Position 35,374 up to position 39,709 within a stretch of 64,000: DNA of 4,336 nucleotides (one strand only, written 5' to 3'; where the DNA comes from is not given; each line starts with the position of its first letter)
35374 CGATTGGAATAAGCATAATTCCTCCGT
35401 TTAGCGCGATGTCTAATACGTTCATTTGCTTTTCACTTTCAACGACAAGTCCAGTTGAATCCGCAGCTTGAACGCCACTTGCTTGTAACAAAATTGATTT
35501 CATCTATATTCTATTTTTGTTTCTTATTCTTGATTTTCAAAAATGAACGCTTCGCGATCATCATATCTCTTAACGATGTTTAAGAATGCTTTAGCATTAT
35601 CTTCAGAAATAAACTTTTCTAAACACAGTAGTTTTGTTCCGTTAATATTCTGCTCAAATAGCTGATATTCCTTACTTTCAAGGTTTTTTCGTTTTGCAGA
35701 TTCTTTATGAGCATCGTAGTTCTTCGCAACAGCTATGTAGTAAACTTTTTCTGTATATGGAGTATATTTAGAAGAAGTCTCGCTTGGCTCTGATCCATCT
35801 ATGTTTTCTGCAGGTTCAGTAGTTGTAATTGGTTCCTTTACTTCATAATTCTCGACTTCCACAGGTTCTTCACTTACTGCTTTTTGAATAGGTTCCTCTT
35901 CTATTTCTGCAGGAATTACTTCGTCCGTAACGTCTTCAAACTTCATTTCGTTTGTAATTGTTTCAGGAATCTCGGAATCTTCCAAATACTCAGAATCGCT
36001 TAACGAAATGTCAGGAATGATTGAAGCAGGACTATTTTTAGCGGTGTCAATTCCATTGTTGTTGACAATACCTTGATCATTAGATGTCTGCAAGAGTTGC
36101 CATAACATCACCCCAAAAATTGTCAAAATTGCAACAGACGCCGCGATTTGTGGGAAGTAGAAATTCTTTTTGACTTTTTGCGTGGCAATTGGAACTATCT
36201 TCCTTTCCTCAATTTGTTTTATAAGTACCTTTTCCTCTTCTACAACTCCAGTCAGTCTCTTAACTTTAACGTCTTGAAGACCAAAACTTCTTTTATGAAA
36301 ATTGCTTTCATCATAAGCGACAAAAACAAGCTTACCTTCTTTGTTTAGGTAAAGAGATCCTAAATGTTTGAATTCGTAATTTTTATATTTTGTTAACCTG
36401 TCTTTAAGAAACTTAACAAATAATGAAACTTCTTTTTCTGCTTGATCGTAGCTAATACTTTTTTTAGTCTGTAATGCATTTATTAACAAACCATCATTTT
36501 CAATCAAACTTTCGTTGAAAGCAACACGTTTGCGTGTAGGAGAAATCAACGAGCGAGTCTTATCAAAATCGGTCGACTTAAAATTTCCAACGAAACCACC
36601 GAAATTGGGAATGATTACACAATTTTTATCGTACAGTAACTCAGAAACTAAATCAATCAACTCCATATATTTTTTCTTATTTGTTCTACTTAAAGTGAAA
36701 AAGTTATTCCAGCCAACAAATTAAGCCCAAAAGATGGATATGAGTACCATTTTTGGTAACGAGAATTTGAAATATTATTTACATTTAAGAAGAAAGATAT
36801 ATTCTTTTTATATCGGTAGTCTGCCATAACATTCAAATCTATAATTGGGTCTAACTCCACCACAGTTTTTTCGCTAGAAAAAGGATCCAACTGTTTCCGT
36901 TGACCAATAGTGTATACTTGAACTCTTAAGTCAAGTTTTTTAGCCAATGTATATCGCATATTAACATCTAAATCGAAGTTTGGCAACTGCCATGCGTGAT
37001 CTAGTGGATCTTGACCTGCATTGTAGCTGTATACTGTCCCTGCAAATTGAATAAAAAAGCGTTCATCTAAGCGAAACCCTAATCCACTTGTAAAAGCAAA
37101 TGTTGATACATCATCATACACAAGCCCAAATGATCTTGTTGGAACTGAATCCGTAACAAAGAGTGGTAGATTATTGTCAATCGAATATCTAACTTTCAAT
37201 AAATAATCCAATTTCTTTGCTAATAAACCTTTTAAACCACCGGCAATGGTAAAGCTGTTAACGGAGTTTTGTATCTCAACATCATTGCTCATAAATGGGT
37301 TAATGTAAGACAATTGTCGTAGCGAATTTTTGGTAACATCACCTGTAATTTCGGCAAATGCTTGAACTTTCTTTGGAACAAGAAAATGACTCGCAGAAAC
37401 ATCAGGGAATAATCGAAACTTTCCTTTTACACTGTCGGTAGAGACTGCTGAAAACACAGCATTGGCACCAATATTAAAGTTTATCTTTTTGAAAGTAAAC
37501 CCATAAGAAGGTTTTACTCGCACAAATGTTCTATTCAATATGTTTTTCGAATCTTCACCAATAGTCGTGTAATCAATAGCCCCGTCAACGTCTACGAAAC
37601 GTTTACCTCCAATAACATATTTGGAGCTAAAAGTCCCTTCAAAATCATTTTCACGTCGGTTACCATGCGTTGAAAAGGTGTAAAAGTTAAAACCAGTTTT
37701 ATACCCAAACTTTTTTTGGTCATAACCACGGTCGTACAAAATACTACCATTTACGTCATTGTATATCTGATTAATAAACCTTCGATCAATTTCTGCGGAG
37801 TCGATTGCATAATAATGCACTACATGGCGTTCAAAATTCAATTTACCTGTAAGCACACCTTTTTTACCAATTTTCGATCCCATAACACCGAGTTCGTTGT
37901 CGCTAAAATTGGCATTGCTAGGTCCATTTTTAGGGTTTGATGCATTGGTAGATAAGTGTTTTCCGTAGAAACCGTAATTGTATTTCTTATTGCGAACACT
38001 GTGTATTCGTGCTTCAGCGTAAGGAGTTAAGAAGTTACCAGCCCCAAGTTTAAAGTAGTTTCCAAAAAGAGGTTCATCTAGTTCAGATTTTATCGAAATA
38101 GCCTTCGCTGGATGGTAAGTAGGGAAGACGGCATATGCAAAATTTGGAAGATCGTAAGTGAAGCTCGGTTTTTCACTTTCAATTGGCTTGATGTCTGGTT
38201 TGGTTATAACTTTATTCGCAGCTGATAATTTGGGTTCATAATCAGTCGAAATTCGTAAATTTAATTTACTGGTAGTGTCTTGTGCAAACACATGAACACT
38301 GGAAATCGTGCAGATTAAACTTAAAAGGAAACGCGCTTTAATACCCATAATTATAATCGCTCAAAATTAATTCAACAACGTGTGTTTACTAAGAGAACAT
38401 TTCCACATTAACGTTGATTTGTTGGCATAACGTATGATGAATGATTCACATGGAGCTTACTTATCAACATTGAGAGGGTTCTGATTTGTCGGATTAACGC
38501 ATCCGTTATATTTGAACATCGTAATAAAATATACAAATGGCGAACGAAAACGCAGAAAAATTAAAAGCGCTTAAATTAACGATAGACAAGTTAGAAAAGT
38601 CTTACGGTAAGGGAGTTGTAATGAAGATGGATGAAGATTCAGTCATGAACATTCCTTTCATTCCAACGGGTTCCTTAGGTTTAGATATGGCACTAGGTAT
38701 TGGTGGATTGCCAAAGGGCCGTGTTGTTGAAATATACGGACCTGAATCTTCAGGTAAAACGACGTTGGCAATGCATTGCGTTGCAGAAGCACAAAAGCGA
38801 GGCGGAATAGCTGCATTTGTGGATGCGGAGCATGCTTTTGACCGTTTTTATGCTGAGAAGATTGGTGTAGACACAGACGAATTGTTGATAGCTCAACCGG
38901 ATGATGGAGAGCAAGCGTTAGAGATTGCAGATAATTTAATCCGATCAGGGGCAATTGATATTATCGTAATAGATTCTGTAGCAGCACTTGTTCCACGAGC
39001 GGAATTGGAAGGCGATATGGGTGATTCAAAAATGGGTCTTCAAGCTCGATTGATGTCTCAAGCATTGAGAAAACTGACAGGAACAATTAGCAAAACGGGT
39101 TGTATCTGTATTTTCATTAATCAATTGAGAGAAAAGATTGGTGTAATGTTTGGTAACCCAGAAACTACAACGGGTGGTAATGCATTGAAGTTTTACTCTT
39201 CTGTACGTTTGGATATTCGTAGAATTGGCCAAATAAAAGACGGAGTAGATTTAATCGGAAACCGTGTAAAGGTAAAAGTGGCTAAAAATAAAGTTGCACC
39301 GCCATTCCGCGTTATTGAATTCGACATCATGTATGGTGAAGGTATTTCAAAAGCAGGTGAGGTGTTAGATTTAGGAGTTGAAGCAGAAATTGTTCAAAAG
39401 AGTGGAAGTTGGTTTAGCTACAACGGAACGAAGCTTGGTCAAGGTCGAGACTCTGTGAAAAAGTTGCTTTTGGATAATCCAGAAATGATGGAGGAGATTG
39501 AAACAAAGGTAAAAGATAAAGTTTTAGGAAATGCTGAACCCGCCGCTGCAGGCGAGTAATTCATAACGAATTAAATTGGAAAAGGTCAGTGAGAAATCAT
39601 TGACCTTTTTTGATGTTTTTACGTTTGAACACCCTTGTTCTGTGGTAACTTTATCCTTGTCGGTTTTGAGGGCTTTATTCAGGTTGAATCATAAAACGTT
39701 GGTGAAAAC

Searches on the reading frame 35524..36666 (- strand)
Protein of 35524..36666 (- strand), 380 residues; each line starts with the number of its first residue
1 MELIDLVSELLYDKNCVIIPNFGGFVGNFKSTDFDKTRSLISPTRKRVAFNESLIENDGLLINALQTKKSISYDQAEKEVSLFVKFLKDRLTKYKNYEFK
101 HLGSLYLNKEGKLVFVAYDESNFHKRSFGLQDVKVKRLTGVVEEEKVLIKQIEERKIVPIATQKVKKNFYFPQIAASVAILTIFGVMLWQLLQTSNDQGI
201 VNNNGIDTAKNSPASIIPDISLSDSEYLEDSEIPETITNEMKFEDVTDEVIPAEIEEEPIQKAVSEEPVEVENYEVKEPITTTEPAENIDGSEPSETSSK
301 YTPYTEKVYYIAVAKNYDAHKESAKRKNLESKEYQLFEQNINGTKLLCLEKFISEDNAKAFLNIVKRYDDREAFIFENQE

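Call 11: search_protein_families(library=pfam, proteins=[window:35524-36666:-])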
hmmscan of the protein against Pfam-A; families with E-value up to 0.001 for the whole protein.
window:35524-36666:- (380 aa): 2 families
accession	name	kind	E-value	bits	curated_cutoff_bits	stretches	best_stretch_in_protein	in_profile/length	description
PF18175.6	HU-CCDC81_bac_2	-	7.3e-18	64.7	35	1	59-128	1-70/70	CCDC81-like prokaryotic HU domain 2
PF18174.6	HU-CCDC81_bac_1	-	9.6e-17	61.1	26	1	2-58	3-59/59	CCDC81-like prokaryotic HU domain 1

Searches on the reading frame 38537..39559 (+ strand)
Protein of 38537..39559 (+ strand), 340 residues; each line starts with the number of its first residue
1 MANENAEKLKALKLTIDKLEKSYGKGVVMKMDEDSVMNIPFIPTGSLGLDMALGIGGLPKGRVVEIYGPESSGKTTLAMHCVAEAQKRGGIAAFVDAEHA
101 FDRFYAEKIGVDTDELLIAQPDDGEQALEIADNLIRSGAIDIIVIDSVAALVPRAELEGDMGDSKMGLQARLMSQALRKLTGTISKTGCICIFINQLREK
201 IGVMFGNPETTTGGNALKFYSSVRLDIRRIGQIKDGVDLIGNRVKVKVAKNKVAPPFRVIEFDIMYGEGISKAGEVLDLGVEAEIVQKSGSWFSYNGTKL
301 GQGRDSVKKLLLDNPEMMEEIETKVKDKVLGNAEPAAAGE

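Call 10: find_encoding_contigs(protein=window:38537-39559:+, flank=6000, max_places=10)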
Protein window:38537-39559:+ (340 aa): 1 contig read that carries it; 1 place shown.
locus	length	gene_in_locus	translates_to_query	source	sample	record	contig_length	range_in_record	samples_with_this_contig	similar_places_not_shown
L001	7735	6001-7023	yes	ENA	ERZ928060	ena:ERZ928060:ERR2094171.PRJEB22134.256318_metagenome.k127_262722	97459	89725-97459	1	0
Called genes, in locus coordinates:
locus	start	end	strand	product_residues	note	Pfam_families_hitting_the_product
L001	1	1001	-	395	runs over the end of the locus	PF08245:Mur_ligase_M, PF02875:Mur_ligase_C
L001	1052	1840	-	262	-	PF03544:TonB_C (weak)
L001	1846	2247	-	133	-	PF02472:ExbD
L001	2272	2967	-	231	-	PF01618:MotA_ExbB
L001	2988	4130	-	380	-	PF18174:HU-CCDC81_bac_1, PF18175:HU-CCDC81_bac_2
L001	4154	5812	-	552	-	-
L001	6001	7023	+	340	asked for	PF00154:RecA_N, PF06745:ATPase (weak), PF08423:Rad51, PF27531:MT3502_N (faint), PF21096:RecA_C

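Call 11: search_protein_families(library=pfam, proteins=[window:38537-39559:+])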
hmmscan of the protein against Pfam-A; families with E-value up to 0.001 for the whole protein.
window:38537-39559:+ (340 aa): 8 families
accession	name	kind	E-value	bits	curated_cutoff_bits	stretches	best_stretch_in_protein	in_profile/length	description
PF00154.27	RecA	-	8e-136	452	27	1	10-271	1-262/262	recA bacterial DNA recombination protein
PF21096.2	RecA_C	-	3.2e-26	91.7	27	1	274-329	1-56/57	RecA C-terminal domain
PF06745.19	ATPase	-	3.5e-10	40.1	26.6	1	42-116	1-77/231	KaiC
PF08423.17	Rad51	-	3.4e-09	36.8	22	1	41-229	7-211/244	Rad51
PF01637.24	ATPase_2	-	0.0001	22.6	33.2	1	63-109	22-68/225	ATPase domain predominantly from Archaea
PF13481.12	AAA_25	-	0.00015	21.9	27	0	57-156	29-159/195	AAA domain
PF13191.12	AAA_16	-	0.00027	21.9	32.6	1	61-186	24-129/167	AAA ATPase domain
PF13479.12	AAA_24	-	0.00043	20.6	27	1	62-153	3-78/195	AAA domain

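Call 50: find_homologous_proteins(query=window:38537-39559:+, max_evalue=1e-100)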
Query window:38537-39559:+ (340 aa): 8000 proteins with E <= 1e-100 among 8000 candidates; the best 120 are listed.
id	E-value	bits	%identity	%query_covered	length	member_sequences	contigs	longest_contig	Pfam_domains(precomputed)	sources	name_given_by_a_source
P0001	1.1e-216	736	100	100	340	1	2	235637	PF06745.20,PF08423.18,PF00154.28,PF21096.3,PF27531.1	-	-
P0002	3.4e-206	702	95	100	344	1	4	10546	PF06745.20,PF08423.18,PF00154.28,PF21096.3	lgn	-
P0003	4.8e-206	701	95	99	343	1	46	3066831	PF06745.20,PF08423.18,PF00154.28,PF21096.3,PF27531.1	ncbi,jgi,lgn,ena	-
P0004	5.0e-206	701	95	99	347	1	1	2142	PF06745.20,PF08423.18,PF00154.28,PF21096.3,PF27531.1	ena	-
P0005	2.0e-205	699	94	100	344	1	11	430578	PF06745.20,PF08423.18,PF00154.28,PF21096.3,PF27531.1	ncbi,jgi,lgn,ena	-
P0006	2.2e-205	699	95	99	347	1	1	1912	PF06745.20,PF08423.18,PF00154.28,PF21096.3,PF27531.1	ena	-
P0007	2.7e-205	699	95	99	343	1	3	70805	PF06745.20,PF08423.18,PF00154.28,PF21096.3,PF27531.1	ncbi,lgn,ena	-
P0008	3.3e-205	698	95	99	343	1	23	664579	PF06745.20,PF08423.18,PF00154.28,PF21096.3,PF27531.1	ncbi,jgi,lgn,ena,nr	ncbi:MAG: recombinase RecA [Bacteroidetes bacterium]|jgi:recombination protein RecA|nr:recombinase R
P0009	7.0e-204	694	94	99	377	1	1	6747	PF06745.20,PF08423.18,PF00154.28,PF21096.3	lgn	-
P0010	1.9e-203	693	93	99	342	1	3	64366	PF06745.20,PF08423.18,PF00154.28,PF21096.3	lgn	-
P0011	7.4e-203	691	93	99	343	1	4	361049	PF06745.20,PF08423.18,PF00154.28,PF21096.3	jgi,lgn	jgi:recombination protein RecA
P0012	7.0e-202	688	93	99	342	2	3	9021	PF06745.20,PF08423.18,PF00154.28,PF21096.3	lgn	-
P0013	5.5e-201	685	92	100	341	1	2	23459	PF06745.20,PF08423.18,PF00154.28,PF21096.3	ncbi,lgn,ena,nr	ncbi:MAG: recombinase RecA [Bacteroidia bacterium]|nr:recombinase RecA [Bacteroidia bacterium]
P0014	9.8e-201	684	91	100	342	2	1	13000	PF06745.20,PF08423.18,PF00154.28,PF21096.3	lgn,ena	-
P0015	1.4e-200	683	93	99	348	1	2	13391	PF06745.20,PF08423.18,PF00154.28,PF21096.3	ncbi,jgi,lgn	ncbi:MAG: recombination protein RecA [Bacteroidia bacterium]|jgi:recombination protein RecA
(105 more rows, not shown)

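Call 51: find_encoding_contigs(protein=P0003, flank=5000, max_places=3)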
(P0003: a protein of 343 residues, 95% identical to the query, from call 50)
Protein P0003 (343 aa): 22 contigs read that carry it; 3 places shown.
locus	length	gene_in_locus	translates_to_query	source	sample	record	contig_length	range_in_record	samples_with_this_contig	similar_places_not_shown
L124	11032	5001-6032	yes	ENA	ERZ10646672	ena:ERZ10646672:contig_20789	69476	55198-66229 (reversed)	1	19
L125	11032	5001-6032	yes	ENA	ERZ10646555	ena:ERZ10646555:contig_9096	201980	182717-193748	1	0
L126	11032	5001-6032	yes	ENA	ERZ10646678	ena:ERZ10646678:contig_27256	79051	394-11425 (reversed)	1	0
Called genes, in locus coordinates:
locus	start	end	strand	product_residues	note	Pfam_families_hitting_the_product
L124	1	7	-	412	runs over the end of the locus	PF08245:Mur_ligase_M, PF02875:Mur_ligase_C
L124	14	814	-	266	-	-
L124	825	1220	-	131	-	PF02472:ExbD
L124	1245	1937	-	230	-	PF01618:MotA_ExbB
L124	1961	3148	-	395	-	PF18174:HU-CCDC81_bac_1, PF18175:HU-CCDC81_bac_2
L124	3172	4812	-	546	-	-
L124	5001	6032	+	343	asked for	PF00154:RecA_N, PF06745:ATPase (weak), PF08423:Rad51, PF27531:MT3502_N (faint), PF21096:RecA_C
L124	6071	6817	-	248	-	-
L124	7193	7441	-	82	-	-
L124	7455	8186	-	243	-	PF05050:Methyltransf_21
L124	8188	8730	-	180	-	PF04238:DUF420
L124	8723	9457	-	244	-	PF02630:SCO1-SenC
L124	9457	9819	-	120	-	PF03626:COX4_pro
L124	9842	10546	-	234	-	PF00510:COX3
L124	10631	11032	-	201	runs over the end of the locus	PF00510:COX3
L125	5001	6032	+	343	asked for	PF00154:RecA_N, PF06745:ATPase (weak), PF08423:Rad51, PF27531:MT3502_N (faint), PF21096:RecA_C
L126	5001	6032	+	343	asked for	PF00154:RecA_N, PF06745:ATPase (weak), PF08423:Rad51, PF27531:MT3502_N (faint), PF21096:RecA_C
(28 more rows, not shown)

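Call 52: find_encoding_contigs(protein=P0008, flank=5000, max_places=3)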
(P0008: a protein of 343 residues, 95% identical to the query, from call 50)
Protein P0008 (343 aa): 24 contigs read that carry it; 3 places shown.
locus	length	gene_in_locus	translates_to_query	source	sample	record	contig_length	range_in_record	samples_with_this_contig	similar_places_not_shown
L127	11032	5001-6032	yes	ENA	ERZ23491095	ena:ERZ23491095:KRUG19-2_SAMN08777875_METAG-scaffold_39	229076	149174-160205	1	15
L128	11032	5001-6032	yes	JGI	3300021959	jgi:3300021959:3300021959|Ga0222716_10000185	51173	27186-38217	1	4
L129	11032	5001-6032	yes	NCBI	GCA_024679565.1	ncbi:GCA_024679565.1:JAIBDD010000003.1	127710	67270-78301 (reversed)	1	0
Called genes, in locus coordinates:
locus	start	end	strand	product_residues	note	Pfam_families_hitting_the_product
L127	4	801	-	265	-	-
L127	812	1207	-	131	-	PF02472:ExbD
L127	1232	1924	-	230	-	PF01618:MotA_ExbB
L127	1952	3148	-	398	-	PF18174:HU-CCDC81_bac_1, PF18175:HU-CCDC81_bac_2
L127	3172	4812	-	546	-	-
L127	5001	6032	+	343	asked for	PF00154:RecA_N, PF06745:ATPase (weak), PF08423:Rad51, PF27531:MT3502_N (faint), PF21096:RecA_C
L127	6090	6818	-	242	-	PF07661:MORN_2 (faint)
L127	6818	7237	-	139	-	PF06170:DUF983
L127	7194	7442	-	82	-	-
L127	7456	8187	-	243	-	PF05050:Methyltransf_21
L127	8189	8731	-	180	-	PF04238:DUF420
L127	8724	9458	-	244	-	PF02630:SCO1-SenC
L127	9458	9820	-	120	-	PF03626:COX4_pro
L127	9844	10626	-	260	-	PF00510:COX3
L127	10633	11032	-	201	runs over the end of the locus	PF00510:COX3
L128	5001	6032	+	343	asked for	PF00154:RecA_N, PF06745:ATPase (weak), PF08423:Rad51, PF27531:MT3502_N (faint), PF21096:RecA_C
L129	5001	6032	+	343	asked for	PF00154:RecA_N, PF06745:ATPase (weak), PF08423:Rad51, PF27531:MT3502_N (faint), PF21096:RecA_C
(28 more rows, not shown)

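Call 53: find_encoding_contigs(protein=P0005, flank=5000, max_places=3)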
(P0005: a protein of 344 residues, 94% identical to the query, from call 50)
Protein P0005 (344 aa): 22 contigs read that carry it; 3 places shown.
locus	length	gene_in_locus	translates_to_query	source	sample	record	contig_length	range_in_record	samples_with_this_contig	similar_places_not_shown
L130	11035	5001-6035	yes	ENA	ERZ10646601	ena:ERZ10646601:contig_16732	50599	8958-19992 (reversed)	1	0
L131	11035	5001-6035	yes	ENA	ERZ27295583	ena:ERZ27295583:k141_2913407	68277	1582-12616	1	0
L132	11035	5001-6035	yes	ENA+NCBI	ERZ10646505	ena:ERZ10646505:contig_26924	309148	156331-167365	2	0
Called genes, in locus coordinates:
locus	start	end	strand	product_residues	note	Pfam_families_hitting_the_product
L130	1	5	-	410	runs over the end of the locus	PF08245:Mur_ligase_M, PF02875:Mur_ligase_C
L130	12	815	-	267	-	-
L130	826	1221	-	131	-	PF02472:ExbD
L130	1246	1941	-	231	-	PF01618:MotA_ExbB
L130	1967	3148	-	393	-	PF18174:HU-CCDC81_bac_1, PF18175:HU-CCDC81_bac_2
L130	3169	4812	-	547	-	-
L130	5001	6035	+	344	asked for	PF00154:RecA_N, PF06745:ATPase, PF08423:Rad51, PF27531:MT3502_N (faint), PF21096:RecA_C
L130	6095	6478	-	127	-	PF06170:DUF983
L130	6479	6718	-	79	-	-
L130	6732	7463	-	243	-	PF05050:Methyltransf_21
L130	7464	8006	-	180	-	PF04238:DUF420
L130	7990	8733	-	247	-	PF00578:AhpC-TSA (faint), PF02630:SCO1-SenC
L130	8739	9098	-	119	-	PF03626:COX4_pro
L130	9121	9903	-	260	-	PF00510:COX3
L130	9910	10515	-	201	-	PF00510:COX3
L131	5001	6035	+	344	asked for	PF00154:RecA_N, PF06745:ATPase, PF08423:Rad51, PF27531:MT3502_N (faint), PF21096:RecA_C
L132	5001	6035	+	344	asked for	PF00154:RecA_N, PF06745:ATPase, PF08423:Rad51, PF27531:MT3502_N (faint), PF21096:RecA_C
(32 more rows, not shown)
